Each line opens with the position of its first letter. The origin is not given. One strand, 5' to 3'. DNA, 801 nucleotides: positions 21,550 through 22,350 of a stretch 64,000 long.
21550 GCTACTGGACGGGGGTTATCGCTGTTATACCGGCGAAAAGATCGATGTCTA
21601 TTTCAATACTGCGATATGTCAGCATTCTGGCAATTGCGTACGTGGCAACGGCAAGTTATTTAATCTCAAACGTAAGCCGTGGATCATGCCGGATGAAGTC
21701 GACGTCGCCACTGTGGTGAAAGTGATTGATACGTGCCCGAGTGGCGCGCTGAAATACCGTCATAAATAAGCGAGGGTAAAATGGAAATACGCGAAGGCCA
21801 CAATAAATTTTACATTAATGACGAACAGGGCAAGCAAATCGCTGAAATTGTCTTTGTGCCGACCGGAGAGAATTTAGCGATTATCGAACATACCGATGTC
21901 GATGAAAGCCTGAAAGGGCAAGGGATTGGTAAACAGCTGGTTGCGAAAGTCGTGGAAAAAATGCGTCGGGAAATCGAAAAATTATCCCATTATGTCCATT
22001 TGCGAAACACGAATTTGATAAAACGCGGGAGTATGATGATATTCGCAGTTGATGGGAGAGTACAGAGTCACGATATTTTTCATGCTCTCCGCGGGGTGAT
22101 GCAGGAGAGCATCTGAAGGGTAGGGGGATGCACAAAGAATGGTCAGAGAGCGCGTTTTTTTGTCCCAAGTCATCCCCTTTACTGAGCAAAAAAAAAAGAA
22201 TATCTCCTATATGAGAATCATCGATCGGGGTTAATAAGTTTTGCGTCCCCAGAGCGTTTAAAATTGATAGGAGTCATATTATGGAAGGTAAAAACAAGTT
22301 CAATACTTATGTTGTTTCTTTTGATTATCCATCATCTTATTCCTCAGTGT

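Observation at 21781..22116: yjdJ reads through into an alternative C-terminus after a 1-bp frame change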

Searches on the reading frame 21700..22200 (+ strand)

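Call 20: search_protein_families(library=pfam, proteins=[L001:3082-3351:+], max_evalue=0.01)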
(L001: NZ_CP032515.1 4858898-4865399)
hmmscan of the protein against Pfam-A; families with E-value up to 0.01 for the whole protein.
L001:3082-3351:+ (90 aa): 4 families
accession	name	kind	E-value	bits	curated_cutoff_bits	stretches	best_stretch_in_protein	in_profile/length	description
PF14542.12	Acetyltransf_CG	-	9.7e-25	87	30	1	9-88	1-80/80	GCN5-related N-acetyl-transferase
PF00583.31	Acetyltransf_1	-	4e-07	30.8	20.7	1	6-64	31-91/116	Acetyltransferase (GNAT) family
PF13508.13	Acetyltransf_7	-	2.9e-06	28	27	1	8-66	3-61/84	Acetyltransferase (GNAT) domain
PF13673.13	Acetyltransf_10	-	2.9e-05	24.5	23.6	1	3-68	26-87/128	Acetyltransferase (GNAT) domain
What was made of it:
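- On Pfam PF14542 Acetyltransf_CG (YjdJ-type minimal GNAT): The intact allele scores 87 bits over positions 1-80 (call 20).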

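Call 21: search_solved_structures(query=L001:3082-3351:+, max_evalue=0.01, show_alignments=3)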
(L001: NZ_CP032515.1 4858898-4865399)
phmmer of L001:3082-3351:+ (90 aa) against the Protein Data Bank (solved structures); distinct sequences matched with E-value up to 0.01: 5.
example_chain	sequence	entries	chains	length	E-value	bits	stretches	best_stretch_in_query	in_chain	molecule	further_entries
5i0c_A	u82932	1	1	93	1.4e-56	191.4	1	1-90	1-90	Uncharacterized protein YjdJ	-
1r57_A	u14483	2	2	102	1.6e-19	73.1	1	1-88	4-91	conserved hypothetical protein | Acetyltransferase, GNAT family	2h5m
6wvs_A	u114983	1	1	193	1.1e-05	28.9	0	28-59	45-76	DeNovoTIM15 hyperstable de novo TIM barrel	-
6yqx_A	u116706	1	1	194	3.3e-05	27.4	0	27-59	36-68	de novo designed TIM barrel DeNovoTIM13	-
7p12_A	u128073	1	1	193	3.6e-05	27.3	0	27-59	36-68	DeNovoTIM13-SB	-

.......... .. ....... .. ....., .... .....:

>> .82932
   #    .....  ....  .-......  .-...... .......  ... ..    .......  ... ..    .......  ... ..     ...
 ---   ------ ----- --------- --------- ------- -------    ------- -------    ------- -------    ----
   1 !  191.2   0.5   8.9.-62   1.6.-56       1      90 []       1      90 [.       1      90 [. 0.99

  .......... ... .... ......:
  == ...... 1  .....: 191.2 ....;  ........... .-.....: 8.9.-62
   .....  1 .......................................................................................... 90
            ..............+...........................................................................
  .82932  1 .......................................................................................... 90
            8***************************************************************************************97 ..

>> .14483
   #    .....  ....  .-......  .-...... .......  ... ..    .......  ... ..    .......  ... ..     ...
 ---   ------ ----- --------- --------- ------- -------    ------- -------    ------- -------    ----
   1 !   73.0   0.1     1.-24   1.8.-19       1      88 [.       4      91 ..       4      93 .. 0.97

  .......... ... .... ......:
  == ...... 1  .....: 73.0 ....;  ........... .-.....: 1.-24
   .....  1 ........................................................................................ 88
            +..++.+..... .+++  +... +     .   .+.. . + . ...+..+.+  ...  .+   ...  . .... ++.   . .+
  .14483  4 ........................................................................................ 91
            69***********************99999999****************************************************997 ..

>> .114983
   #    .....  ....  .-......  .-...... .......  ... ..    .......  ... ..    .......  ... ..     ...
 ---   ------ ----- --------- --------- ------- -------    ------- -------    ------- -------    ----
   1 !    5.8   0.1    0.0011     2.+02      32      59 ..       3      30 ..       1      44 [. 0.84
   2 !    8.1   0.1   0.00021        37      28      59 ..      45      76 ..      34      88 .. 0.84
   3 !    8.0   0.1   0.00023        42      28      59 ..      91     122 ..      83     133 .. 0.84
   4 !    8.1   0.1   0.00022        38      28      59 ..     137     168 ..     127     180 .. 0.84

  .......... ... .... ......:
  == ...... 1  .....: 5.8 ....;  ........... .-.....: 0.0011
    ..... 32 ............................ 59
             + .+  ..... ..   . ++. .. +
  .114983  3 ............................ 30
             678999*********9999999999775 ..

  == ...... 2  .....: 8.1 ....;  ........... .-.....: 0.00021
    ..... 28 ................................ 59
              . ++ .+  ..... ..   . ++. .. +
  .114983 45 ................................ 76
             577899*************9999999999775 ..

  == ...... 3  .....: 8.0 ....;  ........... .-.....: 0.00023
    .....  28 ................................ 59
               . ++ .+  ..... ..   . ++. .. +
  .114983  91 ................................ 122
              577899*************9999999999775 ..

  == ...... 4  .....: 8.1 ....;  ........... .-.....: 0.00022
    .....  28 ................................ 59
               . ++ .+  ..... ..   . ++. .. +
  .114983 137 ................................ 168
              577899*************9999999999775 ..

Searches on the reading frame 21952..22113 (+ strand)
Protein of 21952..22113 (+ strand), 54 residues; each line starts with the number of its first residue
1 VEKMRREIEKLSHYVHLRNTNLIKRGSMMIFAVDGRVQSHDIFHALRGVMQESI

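Call 28: find_homologous_proteins(query=window:21952-22113:+, max_evalue=0.001)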
Query seq(54 aa) (54 aa): 10 proteins with E <= 0.001 among 10 candidates.
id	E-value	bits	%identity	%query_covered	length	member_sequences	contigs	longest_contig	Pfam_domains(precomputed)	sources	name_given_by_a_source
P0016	4.0e-24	99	94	100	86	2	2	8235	PF14542.13,PF00583.32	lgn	-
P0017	5.6e-21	90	96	85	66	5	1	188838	-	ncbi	-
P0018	9.1e-21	89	96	85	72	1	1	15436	-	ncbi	-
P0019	2.3e-17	78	100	74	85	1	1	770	-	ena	-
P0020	1.7e-16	76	87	85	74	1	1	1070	-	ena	-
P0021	2.9e-11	60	97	61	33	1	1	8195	-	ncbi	ncbi:N-acetyltransferase, partial [Escherichia coli]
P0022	2.5e-8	50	97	54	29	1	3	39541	-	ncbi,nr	ncbi:N-acetyltransferase, partial [Escherichia coli]|nr:N-acetyltransferase [Escherichia coli] MJE63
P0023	5.9e-8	49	90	56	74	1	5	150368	PF14542.13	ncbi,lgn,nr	ncbi:hypothetical protein LL293_002441 [Escherichia coli]|nr:hypothetical protein [Escherichia coli]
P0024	1.0e-5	42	100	44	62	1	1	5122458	-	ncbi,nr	ncbi:hypothetical protein ETE54_16805 [Escherichia coli]|nr:hypothetical protein ETE54_16805 [Escher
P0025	2.3e-5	41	96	48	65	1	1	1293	-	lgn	-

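Call 44: search_protein_families(library=pfam, proteins=[window:21973-22113:+], max_evalue=1)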
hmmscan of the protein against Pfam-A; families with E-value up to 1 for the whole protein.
seq(47 aa): 0 families
